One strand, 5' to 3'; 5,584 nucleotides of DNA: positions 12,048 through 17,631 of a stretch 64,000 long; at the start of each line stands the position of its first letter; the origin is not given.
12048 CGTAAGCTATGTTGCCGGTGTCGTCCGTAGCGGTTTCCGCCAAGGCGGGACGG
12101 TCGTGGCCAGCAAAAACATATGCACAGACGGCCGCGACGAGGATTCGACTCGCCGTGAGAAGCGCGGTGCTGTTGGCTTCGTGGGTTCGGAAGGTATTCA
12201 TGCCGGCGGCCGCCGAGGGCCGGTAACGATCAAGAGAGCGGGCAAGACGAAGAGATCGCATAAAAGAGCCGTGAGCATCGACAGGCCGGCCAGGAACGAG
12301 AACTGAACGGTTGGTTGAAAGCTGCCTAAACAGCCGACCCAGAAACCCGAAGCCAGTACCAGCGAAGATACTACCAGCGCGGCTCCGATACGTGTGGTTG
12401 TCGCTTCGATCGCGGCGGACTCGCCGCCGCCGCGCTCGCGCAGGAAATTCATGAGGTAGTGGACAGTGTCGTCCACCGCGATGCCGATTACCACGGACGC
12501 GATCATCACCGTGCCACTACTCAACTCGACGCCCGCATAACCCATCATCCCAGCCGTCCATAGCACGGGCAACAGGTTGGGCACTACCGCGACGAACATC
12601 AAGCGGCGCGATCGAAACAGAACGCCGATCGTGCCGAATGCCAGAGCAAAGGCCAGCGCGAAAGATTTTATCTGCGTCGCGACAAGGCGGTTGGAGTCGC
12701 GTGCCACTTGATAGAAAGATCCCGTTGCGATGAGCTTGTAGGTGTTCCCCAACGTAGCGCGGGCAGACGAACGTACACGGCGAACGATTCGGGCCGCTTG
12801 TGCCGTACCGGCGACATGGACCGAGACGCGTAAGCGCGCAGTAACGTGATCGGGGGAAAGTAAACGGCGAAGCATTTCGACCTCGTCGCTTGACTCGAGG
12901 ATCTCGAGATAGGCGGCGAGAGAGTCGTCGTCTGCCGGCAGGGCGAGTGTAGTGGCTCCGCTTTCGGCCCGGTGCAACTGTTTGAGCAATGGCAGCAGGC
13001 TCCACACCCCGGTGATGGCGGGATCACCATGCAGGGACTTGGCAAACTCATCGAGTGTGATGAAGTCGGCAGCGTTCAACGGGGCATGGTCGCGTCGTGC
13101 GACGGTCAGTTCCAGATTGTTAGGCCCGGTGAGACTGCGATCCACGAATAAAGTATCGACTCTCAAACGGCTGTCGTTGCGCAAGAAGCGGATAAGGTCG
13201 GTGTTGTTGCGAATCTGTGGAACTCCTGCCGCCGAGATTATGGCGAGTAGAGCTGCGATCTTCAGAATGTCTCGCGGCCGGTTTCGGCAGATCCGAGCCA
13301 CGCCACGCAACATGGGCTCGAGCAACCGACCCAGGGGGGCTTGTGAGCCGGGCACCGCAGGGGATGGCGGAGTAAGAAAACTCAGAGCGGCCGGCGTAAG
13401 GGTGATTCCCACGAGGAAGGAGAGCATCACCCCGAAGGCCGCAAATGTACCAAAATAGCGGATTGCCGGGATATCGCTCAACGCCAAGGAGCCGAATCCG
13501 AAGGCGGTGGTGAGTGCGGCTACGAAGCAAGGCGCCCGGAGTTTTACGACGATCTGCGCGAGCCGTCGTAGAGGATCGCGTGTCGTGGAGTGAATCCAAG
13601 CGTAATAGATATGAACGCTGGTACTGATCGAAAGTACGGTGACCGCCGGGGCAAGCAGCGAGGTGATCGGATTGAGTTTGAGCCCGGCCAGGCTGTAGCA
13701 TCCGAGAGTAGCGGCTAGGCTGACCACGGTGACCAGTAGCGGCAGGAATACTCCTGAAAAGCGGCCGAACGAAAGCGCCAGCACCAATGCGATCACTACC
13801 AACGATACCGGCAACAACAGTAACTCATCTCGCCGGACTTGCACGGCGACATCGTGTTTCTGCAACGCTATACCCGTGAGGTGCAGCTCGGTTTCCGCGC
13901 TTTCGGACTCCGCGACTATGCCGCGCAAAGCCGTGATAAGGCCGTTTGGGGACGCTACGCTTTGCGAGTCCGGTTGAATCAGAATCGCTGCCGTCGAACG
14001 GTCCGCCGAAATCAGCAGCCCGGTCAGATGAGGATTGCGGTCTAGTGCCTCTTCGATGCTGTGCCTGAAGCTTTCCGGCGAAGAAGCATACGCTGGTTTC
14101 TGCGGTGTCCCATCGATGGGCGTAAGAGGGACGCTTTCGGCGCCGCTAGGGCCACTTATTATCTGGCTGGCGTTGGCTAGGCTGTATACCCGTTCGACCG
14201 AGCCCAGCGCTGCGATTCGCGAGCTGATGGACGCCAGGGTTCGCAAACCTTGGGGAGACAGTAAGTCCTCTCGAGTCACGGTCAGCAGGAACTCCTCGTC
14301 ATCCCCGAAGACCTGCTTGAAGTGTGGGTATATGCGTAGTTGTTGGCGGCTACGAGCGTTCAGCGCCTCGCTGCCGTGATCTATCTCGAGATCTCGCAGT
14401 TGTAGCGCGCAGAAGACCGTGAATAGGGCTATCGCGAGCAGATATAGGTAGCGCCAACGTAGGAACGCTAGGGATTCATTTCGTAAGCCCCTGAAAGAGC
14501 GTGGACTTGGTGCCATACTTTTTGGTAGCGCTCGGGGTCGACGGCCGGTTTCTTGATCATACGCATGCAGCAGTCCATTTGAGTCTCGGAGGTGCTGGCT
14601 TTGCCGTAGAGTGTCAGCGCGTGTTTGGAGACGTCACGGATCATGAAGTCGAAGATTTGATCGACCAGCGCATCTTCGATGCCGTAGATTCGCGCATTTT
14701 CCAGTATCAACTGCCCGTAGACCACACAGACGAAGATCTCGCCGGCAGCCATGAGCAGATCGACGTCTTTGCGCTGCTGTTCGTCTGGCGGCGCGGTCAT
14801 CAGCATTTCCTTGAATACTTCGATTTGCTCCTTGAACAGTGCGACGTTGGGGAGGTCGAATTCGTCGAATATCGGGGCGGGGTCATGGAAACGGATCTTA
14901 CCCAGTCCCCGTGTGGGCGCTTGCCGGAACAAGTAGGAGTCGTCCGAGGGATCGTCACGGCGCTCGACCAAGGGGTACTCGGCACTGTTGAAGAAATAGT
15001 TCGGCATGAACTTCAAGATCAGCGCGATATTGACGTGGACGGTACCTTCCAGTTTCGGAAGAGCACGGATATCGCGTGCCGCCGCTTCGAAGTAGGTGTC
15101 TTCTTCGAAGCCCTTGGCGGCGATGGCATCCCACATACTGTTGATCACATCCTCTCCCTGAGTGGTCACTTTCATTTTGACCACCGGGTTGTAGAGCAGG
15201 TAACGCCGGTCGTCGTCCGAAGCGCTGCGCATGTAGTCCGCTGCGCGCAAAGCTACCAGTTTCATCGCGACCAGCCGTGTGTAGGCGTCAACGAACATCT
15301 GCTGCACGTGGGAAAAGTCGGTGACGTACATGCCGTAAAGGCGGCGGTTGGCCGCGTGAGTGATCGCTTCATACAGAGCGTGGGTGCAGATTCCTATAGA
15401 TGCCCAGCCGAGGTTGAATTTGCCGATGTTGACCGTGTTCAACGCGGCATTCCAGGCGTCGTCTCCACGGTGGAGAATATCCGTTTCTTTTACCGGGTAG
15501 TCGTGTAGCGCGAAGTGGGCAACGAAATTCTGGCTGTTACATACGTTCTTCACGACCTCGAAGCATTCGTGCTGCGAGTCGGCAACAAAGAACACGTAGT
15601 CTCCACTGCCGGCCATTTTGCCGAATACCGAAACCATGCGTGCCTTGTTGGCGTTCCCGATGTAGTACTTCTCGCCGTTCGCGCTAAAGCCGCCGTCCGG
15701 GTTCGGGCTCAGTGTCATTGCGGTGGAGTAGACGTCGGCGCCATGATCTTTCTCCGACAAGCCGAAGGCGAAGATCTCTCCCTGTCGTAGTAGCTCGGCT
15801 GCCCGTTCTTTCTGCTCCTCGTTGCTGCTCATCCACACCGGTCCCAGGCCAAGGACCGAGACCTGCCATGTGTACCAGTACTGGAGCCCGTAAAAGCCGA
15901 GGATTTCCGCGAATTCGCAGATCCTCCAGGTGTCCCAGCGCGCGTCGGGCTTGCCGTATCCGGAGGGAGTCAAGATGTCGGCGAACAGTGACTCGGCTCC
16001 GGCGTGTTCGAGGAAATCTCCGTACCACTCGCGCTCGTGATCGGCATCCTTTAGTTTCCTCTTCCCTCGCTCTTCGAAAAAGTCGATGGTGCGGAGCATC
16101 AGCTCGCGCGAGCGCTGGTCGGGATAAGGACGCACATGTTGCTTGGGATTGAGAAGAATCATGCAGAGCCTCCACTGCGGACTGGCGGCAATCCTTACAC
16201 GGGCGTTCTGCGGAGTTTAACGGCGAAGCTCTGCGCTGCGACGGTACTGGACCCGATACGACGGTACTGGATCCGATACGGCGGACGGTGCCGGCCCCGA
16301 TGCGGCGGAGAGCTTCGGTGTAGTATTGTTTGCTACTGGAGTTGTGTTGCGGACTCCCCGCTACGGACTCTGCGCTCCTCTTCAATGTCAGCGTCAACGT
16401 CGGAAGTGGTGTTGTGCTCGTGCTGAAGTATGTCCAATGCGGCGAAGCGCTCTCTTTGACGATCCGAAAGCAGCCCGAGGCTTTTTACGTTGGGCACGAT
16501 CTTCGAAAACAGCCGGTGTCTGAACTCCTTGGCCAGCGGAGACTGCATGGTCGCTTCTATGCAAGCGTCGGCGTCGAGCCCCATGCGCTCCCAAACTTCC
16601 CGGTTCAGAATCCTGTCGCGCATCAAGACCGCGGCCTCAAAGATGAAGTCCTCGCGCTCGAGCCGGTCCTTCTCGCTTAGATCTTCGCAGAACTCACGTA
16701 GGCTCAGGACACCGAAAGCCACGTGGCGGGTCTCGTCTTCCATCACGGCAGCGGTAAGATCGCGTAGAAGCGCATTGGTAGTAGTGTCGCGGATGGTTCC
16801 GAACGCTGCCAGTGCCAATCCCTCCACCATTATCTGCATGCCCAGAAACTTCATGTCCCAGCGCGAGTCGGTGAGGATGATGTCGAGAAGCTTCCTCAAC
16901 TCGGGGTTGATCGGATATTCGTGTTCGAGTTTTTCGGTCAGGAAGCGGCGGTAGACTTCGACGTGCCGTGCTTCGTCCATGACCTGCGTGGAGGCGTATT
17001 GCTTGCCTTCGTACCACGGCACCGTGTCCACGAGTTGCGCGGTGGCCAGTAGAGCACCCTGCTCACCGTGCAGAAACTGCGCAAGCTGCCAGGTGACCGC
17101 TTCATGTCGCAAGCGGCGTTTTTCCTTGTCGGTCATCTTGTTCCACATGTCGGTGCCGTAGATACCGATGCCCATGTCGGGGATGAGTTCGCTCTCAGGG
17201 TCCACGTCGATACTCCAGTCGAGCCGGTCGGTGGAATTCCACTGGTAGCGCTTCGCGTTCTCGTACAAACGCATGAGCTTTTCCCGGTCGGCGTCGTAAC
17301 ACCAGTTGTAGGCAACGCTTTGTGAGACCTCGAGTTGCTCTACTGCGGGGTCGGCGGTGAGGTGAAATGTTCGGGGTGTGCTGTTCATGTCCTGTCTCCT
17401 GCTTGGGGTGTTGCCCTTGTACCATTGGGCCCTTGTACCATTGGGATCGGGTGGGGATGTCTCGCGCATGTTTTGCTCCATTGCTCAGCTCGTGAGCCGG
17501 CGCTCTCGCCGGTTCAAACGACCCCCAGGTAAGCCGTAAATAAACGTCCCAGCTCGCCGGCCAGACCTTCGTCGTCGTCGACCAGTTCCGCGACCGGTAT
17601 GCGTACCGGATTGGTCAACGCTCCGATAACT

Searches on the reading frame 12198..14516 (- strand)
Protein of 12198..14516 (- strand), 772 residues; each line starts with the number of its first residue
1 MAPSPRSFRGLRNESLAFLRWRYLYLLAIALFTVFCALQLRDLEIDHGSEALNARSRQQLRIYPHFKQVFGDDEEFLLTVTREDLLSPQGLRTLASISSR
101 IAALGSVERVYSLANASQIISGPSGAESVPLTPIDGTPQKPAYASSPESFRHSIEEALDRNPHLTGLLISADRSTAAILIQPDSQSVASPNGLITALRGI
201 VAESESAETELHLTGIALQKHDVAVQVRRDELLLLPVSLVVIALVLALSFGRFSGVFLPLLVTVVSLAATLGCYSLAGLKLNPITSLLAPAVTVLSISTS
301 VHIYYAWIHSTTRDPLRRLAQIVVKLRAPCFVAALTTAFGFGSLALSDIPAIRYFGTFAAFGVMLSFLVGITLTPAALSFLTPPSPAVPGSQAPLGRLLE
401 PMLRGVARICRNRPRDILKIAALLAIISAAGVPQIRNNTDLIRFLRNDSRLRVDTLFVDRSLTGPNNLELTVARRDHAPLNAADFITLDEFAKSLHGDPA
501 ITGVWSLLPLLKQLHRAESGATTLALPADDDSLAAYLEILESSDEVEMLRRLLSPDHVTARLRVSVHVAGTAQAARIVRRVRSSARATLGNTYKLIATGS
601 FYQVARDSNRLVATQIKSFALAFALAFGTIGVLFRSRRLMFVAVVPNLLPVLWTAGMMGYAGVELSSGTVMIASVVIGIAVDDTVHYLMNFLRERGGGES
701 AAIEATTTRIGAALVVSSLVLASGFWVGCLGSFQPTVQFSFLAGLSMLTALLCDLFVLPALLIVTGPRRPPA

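Call 34: search_protein_families(library=pfam, proteins=[window:12198-14516:-], max_evalue=0.001)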
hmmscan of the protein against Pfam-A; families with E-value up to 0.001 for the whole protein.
window:12198-14516:- (772 aa): 3 families
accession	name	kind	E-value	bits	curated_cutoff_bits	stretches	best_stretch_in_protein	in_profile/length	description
PF03176.21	MMPL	-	3.4e-28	99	20.5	2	154-381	64-302/333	MMPL family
PF12349.14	Sterol-sensing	-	4.8e-10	39.9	22.3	1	259-380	12-135/153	Sterol-sensing domain of SREBP cleavage-activation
PF02460.24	Patched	-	1.7e-07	31.5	23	1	250-378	25-154/156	Patched SSD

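Call 36: list_cluster_members(proteins=[window:12198-14516:-, window:14468-16162:-, window:16333-17481:-, window:27870-29114:+, window:21393-23078:-, window:36533-38515:+, window:39087-40700:+, window:42696-43652:+])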
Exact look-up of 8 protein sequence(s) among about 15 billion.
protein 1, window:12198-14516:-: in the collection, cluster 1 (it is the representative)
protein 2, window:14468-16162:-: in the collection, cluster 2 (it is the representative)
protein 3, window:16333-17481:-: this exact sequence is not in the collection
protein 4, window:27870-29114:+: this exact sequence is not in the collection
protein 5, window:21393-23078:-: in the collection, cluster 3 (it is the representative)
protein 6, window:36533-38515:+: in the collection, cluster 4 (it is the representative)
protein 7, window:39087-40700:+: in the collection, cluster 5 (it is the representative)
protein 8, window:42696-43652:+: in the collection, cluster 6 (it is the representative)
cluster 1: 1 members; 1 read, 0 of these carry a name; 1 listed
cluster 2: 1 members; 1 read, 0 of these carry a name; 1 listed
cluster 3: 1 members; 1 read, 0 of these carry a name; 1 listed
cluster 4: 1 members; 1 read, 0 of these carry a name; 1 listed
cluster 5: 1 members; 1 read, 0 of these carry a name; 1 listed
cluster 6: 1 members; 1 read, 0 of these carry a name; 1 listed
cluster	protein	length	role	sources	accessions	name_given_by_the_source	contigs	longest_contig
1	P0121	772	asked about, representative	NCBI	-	-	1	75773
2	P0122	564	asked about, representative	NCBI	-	-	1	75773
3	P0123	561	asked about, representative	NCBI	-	-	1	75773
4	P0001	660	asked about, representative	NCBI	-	-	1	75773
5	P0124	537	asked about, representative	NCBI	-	-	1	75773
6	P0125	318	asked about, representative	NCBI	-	-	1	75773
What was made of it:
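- Tried and rejected: Cluster look-up gave no organism name (call 36).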

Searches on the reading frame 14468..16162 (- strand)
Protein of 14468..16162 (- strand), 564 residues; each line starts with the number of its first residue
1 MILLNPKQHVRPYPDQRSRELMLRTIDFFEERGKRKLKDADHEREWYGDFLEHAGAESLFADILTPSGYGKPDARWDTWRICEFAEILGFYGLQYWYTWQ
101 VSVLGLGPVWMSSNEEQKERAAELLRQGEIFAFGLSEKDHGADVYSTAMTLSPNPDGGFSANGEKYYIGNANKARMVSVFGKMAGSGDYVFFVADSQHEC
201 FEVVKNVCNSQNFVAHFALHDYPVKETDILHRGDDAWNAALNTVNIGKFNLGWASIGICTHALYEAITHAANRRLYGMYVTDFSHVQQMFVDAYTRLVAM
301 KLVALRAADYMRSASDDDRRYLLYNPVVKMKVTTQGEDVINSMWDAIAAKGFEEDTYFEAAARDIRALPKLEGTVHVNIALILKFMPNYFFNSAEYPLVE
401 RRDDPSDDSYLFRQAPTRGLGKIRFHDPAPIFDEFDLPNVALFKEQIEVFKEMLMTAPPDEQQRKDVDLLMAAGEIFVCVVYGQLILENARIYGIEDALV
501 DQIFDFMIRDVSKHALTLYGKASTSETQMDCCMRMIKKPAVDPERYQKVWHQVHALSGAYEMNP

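Call 34: search_protein_families(library=pfam, proteins=[window:14468-16162:-], max_evalue=0.001)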
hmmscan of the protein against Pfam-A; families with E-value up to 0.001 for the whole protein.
window:14468-16162:- (564 aa): 2 families
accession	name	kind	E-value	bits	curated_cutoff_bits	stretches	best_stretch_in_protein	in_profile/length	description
PF00441.29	Acyl-CoA_dh_1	-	3.1e-18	66.8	22.4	1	237-384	4-147/150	Acyl-CoA dehydrogenase, C-terminal domain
PF02770.24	Acyl-CoA_dh_M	-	1.9e-07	31.6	33.3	1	132-203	1-75/97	Acyl-CoA dehydrogenase, middle domain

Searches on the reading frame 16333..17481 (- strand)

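Call 34: search_protein_families(library=pfam, proteins=[window:16333-17481:-], max_evalue=0.001)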
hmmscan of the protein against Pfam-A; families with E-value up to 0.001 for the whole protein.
window:16333-17481:- (382 aa): 1 family
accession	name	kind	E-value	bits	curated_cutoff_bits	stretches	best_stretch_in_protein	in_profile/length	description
PF11583.14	AurF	-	3.5e-14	53.1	29.6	1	66-336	5-282/282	P-aminobenzoate N-oxygenase AurF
